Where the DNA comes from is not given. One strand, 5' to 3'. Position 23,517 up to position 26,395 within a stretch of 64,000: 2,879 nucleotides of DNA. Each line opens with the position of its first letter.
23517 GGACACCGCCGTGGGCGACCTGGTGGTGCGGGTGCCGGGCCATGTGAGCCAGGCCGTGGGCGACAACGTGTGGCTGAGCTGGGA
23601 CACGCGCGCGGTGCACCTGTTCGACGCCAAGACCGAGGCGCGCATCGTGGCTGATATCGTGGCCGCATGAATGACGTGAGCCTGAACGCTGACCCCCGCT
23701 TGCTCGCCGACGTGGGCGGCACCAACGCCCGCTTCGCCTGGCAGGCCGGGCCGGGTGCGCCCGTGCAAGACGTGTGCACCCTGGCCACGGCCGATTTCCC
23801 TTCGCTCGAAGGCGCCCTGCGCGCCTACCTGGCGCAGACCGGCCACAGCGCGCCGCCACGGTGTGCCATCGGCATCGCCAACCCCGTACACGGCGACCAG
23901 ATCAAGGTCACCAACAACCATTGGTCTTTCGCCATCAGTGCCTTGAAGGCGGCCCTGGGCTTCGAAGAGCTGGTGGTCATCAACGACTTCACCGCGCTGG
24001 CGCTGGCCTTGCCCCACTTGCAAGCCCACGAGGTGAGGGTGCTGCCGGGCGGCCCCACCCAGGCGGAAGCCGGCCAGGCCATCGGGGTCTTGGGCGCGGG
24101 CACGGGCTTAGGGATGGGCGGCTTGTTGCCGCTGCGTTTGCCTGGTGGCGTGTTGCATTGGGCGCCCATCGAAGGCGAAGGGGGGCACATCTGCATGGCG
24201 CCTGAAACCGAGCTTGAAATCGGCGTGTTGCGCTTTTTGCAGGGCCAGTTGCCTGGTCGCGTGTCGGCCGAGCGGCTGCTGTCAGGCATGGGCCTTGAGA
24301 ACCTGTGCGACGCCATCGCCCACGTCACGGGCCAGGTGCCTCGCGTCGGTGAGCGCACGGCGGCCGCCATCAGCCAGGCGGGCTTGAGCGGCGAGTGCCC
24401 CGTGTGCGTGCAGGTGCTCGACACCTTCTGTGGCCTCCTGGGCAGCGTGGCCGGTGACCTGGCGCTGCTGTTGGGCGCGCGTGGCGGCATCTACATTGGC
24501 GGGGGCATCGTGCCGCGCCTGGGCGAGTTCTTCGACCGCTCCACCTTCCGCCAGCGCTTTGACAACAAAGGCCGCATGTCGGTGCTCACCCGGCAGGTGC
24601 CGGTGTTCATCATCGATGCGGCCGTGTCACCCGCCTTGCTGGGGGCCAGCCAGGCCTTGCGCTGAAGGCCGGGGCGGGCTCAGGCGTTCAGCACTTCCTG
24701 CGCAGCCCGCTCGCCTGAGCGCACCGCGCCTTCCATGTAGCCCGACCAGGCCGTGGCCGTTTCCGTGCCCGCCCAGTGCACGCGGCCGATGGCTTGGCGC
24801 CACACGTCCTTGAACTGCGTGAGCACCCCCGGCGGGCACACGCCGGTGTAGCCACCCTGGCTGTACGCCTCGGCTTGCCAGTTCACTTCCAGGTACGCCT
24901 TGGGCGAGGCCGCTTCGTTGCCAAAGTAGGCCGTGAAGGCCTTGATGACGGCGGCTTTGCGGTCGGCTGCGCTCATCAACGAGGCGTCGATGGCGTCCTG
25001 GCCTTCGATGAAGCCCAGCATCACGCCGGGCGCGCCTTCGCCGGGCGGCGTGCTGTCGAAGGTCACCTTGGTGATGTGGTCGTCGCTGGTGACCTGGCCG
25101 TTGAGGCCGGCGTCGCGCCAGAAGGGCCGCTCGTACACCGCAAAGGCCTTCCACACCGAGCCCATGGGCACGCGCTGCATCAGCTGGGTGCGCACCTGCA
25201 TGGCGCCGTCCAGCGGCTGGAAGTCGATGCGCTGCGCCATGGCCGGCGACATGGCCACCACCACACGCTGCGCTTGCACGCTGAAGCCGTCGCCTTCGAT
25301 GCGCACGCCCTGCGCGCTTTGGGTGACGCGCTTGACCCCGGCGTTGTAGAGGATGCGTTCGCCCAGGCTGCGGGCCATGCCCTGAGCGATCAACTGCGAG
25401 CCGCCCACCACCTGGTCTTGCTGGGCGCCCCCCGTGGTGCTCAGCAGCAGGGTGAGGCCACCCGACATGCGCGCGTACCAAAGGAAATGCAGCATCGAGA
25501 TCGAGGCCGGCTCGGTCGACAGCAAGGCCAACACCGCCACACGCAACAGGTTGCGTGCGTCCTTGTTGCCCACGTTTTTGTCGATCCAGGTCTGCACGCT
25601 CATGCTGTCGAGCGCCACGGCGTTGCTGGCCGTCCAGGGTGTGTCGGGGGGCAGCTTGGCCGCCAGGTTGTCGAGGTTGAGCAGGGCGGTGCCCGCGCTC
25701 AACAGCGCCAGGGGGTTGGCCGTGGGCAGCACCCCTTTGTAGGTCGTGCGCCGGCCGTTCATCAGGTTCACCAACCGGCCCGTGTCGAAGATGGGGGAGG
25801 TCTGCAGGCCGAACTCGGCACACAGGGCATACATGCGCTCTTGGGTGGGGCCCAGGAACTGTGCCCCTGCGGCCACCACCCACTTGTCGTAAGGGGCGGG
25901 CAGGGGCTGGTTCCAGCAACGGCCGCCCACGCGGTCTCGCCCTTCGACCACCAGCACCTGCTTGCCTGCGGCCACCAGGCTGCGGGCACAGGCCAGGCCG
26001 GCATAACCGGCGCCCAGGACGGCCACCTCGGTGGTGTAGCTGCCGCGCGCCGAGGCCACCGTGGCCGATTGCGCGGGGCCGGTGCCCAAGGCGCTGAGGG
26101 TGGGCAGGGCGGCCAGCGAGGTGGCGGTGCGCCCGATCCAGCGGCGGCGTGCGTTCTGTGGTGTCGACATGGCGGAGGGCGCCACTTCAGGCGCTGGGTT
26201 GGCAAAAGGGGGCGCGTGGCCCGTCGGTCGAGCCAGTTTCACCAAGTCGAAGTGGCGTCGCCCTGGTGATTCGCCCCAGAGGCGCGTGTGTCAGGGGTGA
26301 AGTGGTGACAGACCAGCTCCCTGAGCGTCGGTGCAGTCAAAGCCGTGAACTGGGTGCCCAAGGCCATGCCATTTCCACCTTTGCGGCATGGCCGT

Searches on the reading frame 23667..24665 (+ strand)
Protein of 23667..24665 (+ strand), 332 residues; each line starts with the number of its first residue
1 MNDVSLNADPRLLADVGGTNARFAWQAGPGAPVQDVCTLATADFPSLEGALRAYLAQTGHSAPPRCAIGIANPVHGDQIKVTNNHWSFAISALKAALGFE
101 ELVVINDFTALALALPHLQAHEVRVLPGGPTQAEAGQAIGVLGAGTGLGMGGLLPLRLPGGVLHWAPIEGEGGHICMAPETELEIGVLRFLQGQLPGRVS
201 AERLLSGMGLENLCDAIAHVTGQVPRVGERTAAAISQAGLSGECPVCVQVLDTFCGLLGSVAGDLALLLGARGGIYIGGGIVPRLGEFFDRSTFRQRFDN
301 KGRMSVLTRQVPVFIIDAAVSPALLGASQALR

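Call 93: search_protein_families(library=pfam, proteins=[window:23667-24665:+], max_evalue=0.00001)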
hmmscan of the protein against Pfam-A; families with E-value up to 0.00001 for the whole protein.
window:23667-24665:+ (332 aa): 1 family
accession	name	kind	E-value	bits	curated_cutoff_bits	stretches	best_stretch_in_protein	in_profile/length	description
PF02685.22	Glucokinase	-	1e-97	327.4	22.1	1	12-331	1-311/314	Glucokinase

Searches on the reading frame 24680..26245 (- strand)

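Call 93: search_protein_families(library=pfam, proteins=[window:24680-26245:-], max_evalue=0.00001)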
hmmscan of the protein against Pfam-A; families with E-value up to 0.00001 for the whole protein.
window:24680-26245:- (521 aa): 5 families
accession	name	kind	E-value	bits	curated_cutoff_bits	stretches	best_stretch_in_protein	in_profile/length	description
PF01593.30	Amino_oxidase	-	7.2e-68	230.3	19.8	1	82-519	2-443/443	Flavin containing amine oxidoreductase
PF13450.12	NAD_binding_8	-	1.9e-10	41.3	21.9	1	76-145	1-68/68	NAD(P)-binding Rossmann-like domain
PF07992.20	Pyr_redox_2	-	3.7e-07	30.3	26.1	0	73-113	2-43/291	Pyridine nucleotide-disulphide oxidoreductase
PF01266.30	DAO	-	1.4e-06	28.6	27.9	0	74-358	2-231/353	FAD dependent oxidoreductase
PF00070.33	Pyr_redox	-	2.3e-06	28.5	22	0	74-107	2-35/82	Pyridine nucleotide-disulphide oxidoreductase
